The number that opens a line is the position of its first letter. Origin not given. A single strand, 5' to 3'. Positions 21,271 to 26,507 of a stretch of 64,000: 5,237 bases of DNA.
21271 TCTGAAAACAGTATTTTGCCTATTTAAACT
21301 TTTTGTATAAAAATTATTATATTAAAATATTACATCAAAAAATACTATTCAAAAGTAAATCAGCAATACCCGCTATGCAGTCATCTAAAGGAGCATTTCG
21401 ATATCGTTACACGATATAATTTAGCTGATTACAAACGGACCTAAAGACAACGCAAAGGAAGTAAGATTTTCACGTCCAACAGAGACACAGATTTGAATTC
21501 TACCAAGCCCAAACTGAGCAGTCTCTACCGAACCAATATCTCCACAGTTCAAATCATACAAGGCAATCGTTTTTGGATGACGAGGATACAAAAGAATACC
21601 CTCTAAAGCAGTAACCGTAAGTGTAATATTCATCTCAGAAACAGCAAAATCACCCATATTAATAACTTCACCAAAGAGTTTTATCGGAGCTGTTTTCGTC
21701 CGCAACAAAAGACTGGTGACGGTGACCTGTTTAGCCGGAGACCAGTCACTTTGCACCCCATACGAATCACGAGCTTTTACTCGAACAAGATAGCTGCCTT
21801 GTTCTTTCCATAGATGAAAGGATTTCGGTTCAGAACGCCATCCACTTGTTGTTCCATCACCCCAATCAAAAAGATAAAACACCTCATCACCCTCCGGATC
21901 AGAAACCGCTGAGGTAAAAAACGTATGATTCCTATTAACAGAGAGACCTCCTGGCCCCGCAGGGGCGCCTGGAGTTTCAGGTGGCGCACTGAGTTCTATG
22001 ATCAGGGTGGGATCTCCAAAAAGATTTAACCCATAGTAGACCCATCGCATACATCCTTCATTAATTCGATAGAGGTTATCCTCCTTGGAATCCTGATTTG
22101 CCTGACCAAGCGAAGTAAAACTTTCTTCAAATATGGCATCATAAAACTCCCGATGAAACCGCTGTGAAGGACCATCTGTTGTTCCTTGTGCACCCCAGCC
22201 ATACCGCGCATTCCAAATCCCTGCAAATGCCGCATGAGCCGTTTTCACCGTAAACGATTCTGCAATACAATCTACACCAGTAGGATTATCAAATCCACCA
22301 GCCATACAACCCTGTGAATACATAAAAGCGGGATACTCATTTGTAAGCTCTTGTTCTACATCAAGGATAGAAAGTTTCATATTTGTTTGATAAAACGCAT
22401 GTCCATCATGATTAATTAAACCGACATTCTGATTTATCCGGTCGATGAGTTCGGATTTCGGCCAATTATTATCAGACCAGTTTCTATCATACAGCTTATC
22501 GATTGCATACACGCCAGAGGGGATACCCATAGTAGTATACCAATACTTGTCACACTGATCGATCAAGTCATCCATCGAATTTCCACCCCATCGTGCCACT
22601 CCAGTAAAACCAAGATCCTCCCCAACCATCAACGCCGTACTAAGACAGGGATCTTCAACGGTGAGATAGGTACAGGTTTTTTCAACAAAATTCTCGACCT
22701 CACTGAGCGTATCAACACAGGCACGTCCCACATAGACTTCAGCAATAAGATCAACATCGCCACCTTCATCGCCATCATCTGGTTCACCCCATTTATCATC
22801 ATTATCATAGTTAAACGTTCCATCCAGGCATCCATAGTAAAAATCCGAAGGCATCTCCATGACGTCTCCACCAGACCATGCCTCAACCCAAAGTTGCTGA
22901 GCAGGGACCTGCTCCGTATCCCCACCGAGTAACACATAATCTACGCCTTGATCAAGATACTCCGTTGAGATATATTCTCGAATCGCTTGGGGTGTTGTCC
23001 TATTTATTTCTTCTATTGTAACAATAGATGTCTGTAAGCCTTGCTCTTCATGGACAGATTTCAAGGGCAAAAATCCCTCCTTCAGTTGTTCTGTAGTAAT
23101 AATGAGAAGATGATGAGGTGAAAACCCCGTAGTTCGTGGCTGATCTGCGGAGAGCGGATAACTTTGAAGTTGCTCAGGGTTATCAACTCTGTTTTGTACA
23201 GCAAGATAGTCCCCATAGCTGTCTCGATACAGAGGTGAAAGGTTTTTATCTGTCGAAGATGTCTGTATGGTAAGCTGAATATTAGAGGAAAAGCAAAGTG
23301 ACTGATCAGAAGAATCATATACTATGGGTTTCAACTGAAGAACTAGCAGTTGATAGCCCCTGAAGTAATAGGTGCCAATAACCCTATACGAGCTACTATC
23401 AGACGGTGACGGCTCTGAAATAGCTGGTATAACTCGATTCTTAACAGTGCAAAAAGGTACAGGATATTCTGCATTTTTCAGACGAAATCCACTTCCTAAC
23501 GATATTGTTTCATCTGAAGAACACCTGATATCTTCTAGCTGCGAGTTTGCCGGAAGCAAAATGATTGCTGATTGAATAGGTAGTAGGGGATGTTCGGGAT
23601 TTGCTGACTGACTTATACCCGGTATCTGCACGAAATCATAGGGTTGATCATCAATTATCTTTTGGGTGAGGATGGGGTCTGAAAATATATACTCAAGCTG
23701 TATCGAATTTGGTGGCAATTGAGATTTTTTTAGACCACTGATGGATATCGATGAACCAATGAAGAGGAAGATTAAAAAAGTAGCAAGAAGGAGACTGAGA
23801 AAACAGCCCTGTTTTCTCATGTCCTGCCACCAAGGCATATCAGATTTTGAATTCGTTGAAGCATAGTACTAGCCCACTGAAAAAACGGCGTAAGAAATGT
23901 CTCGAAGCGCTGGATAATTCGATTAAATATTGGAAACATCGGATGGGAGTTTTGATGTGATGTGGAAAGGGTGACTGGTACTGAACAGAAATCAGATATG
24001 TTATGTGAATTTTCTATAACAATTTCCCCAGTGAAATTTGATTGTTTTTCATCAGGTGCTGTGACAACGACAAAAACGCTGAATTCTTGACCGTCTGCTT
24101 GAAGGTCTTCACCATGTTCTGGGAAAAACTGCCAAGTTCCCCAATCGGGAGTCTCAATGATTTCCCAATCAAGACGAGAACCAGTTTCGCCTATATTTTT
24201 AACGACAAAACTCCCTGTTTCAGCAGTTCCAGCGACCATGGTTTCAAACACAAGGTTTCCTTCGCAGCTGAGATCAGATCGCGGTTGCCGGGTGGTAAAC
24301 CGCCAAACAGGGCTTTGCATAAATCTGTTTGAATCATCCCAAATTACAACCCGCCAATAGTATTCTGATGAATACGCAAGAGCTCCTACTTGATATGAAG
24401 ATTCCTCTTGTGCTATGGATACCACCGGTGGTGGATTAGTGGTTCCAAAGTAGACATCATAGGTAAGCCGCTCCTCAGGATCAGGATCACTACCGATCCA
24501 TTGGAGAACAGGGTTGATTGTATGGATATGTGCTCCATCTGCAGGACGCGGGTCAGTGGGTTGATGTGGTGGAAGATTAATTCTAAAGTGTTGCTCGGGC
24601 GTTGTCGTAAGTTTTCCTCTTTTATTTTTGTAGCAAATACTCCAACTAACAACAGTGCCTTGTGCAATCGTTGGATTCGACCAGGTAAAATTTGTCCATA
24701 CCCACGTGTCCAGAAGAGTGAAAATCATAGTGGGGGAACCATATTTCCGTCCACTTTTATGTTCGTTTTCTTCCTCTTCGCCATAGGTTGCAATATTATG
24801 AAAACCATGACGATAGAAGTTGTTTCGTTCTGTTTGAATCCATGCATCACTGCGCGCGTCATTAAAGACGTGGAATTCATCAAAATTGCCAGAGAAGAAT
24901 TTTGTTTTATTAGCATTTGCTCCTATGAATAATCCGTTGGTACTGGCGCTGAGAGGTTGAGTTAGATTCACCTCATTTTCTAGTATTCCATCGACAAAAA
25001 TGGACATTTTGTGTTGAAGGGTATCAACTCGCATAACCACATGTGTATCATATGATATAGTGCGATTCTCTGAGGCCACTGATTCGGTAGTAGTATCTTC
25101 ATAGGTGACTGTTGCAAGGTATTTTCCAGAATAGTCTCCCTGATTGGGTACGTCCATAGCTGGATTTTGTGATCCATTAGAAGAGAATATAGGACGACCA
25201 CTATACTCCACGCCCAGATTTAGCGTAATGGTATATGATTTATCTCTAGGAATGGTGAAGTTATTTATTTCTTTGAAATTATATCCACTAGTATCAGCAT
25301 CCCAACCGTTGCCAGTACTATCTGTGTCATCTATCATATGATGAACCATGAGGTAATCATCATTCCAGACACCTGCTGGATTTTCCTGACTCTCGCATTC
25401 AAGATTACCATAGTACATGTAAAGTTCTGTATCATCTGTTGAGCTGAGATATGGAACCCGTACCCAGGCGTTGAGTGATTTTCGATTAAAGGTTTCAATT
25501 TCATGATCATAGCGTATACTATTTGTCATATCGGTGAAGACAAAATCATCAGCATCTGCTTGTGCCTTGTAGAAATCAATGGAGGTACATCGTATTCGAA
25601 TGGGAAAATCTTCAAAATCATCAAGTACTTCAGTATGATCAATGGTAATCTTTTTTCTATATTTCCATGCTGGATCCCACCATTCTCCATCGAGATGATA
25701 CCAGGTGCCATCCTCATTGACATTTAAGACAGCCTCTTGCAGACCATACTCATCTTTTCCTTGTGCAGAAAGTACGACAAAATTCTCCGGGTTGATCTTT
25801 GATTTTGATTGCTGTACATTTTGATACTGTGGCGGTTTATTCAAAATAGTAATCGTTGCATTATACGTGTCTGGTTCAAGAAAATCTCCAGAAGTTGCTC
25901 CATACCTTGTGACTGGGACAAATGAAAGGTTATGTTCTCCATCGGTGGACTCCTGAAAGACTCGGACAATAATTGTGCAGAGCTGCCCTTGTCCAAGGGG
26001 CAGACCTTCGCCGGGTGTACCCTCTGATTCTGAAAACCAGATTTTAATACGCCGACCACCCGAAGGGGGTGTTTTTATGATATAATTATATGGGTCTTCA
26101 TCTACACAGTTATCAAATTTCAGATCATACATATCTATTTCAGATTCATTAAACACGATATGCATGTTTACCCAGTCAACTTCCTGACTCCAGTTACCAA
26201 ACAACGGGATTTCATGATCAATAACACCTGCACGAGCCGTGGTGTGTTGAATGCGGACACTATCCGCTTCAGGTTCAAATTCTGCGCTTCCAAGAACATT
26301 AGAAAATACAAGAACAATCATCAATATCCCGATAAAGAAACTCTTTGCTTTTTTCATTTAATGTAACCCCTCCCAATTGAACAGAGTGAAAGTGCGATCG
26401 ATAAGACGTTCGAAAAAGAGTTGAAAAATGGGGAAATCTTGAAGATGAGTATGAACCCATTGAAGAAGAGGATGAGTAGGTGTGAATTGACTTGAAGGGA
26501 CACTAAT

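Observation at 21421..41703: About 20 kb island of six consecutive giant secreted proteins: peptidases C25 and S8, a pseudo-C25 giant, a BNR propeller, a DUF2341/LamG protein and an SBBP propeller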

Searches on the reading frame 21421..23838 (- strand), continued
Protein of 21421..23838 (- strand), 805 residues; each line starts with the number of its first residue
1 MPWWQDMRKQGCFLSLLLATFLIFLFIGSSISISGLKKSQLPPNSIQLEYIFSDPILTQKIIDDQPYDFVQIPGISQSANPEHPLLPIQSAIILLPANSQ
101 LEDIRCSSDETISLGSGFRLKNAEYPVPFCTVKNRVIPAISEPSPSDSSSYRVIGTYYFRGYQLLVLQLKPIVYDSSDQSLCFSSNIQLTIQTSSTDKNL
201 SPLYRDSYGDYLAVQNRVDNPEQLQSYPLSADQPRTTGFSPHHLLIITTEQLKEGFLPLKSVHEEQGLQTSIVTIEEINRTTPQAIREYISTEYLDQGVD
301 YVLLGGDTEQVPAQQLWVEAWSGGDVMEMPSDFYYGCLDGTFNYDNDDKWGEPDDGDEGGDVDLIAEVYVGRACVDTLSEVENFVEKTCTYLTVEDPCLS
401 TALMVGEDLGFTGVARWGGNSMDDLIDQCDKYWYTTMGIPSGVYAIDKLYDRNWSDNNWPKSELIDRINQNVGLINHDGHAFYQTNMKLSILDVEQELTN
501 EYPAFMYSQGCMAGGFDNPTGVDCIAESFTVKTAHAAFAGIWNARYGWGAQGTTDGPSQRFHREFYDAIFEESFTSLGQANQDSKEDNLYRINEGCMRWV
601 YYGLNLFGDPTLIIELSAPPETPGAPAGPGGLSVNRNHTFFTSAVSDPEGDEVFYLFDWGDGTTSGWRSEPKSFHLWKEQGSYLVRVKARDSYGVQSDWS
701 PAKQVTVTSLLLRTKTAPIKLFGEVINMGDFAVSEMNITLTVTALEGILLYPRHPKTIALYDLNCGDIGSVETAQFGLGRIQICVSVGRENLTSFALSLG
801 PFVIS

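Call 84: search_protein_families(library=ncbifam, proteins=[P0120, P0113, P0092, P0030, P0018, P0061, P0002, P0072], max_evalue=1)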
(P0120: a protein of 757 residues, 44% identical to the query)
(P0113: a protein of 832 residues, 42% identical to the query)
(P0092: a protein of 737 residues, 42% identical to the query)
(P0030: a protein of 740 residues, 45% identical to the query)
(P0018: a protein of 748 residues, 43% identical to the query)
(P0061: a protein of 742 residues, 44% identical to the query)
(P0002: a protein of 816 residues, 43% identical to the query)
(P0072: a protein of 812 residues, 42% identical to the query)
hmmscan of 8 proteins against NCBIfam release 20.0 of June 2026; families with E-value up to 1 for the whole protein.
P0120 (757 aa): 3 families
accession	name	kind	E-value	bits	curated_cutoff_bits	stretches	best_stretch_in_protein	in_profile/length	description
NF033707.1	T9SS_sortase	equivalog_domain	7.2e-09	33.9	420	1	227-628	354-734/1095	type IX secretion system sortase PorU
NF052324.1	PorU_rel_Nterm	equivalog_domain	0.00016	19.9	450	1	476-630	615-769/879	putative type IX secretion system sortase PorU2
NF058578.1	CPR_pilus_PamR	equivalog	0.031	13.2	300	1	671-716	185-229/297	pilus system RbmA-like protein PamR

P0113 (832 aa): 3 families
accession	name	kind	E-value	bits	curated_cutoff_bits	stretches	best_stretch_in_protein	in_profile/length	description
NF033707.1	T9SS_sortase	equivalog_domain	3.6e-19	67.9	420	1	209-604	346-735/1095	type IX secretion system sortase PorU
NF052324.1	PorU_rel_Nterm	equivalog_domain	4.3e-07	28.5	450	1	458-601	621-765/879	putative type IX secretion system sortase PorU2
NF058578.1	CPR_pilus_PamR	equivalog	0.0041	16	300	2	745-786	185-225/297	pilus system RbmA-like protein PamR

P0092 (737 aa): 2 families
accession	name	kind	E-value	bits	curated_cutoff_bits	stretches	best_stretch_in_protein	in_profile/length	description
NF033707.1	T9SS_sortase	equivalog_domain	2e-15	55.6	420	1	217-612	352-736/1095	type IX secretion system sortase PorU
NF058578.1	CPR_pilus_PamR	equivalog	0.13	11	300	1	651-694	186-228/297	pilus system RbmA-like protein PamR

P0030 (740 aa): 2 families
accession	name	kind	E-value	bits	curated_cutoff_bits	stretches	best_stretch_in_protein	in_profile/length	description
NF033707.1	T9SS_sortase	equivalog_domain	1.3e-14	52.9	420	1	198-613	335-736/1095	type IX secretion system sortase PorU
NF058578.1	CPR_pilus_PamR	equivalog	0.006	15.5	300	1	651-695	185-228/297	pilus system RbmA-like protein PamR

P0018 (748 aa): 5 families
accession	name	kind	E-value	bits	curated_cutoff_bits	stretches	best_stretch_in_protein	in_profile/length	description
NF033707.1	T9SS_sortase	equivalog_domain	1.1e-12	46.5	420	2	237-410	364-533/1095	type IX secretion system sortase PorU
NF052324.1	PorU_rel_Nterm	equivalog_domain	2.4e-07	29.3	450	1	470-628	614-772/879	putative type IX secretion system sortase PorU2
NF007815.0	PRK10524.1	equivalog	0.00047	18.8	955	1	431-506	360-433/629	propionate--CoA ligase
NF058578.1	CPR_pilus_PamR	equivalog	0.0011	17.9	300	1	663-706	185-227/297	pilus system RbmA-like protein PamR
TIGR02316.1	propion_prpE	equivalog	0.0054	15.4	827.4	1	431-505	359-431/628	propionate--CoA ligase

P0061 (742 aa): 3 families
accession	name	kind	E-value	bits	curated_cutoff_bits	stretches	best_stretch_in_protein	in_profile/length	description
NF033707.1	T9SS_sortase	equivalog_domain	1e-11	43.3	420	1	223-612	354-732/1095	type IX secretion system sortase PorU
NF052324.1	PorU_rel_Nterm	equivalog_domain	5.2e-08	31.5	450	1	461-619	614-772/879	putative type IX secretion system sortase PorU2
NF058578.1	CPR_pilus_PamR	equivalog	0.17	10.7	300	1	657-699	185-226/297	pilus system RbmA-like protein PamR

P0002 (816 aa): 3 families
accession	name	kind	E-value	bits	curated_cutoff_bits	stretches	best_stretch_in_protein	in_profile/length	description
NF033707.1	T9SS_sortase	equivalog_domain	6.4e-21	73.8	420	1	233-606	363-732/1095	type IX secretion system sortase PorU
NF052324.1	PorU_rel_Nterm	equivalog_domain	2.2e-09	36.1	450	1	454-609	613-768/879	putative type IX secretion system sortase PorU2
NF058578.1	CPR_pilus_PamR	equivalog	0.0088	14.9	300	1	653-692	186-224/297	pilus system RbmA-like protein PamR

P0072 (812 aa): 2 families
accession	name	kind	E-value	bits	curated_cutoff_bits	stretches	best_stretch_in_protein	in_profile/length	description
NF033707.1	T9SS_sortase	equivalog_domain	3.5e-12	44.8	420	1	238-615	365-734/1095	type IX secretion system sortase PorU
NF052324.1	PorU_rel_Nterm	equivalog_domain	7.2e-06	24.4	450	1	462-616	613-768/879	putative type IX secretion system sortase PorU2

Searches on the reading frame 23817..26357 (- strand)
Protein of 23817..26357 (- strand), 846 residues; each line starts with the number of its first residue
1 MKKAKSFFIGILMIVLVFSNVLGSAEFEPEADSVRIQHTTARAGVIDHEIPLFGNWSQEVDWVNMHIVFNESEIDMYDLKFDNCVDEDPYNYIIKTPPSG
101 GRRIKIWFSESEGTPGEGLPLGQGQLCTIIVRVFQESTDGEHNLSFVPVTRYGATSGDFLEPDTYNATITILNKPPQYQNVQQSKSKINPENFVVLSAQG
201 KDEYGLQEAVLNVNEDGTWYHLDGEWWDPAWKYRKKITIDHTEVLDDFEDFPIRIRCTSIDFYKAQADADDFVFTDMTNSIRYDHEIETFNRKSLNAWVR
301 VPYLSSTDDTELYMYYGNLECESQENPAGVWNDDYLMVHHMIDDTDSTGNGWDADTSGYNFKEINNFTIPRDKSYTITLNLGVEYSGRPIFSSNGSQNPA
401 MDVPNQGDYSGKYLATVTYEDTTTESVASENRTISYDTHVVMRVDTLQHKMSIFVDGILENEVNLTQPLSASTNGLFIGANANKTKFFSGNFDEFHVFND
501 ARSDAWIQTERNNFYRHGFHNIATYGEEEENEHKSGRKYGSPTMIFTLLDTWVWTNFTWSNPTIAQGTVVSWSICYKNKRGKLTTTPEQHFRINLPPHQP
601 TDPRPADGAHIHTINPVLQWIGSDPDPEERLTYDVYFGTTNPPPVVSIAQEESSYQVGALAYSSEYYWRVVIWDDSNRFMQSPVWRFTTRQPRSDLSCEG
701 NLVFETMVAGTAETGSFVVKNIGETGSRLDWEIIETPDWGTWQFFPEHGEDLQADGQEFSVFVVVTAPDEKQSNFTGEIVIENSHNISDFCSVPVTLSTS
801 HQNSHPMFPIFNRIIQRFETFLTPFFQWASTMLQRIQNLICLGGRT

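Call 3: search_protein_families(library=pfam, proteins=[window:23817-26357:-], max_evalue=0.01)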
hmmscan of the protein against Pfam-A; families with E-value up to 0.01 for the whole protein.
window:23817-26357:- (846 aa): 3 families
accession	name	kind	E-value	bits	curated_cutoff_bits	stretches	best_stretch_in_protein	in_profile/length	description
PF13385.13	Laminin_G_3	-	2e-12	47.9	27.6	1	364-508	9-151/151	Concanavalin A-like lectin/glucanases superfamily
PF10102.14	DUF2341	-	1.2e-05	26.1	23.4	1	270-348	3-74/84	Domain of unknown function (DUF2341)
PF25788.1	Ig_Rha78A_N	-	0.0012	19.5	27.4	0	649-688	60-100/105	Rha78A-like, N-terminal immunoglobulin domain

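Call 16: search_protein_families(library=ncbifam, proteins=[window:23817-26357:-], max_evalue=0.1)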
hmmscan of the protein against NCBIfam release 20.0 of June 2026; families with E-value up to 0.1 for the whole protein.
window:23817-26357:- (846 aa): 1 family
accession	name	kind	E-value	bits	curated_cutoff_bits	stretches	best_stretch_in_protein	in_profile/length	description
NF002592.0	PRK02250.1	equivalog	0.036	14.2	158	0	191-228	90-130/167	hypothetical protein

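Call 43: search_solved_structures(query=window:23817-26357:-, max_evalue=1)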
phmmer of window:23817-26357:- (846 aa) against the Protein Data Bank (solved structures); distinct sequences matched with E-value up to 1: 2.
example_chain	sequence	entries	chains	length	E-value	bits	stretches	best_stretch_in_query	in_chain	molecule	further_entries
2hlq_A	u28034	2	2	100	0.8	10.9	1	174-223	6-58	Bone morphogenetic protein receptor type-2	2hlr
7u5o_E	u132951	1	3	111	0.84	10.8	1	174-223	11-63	Bone morphogenetic protein receptor type-2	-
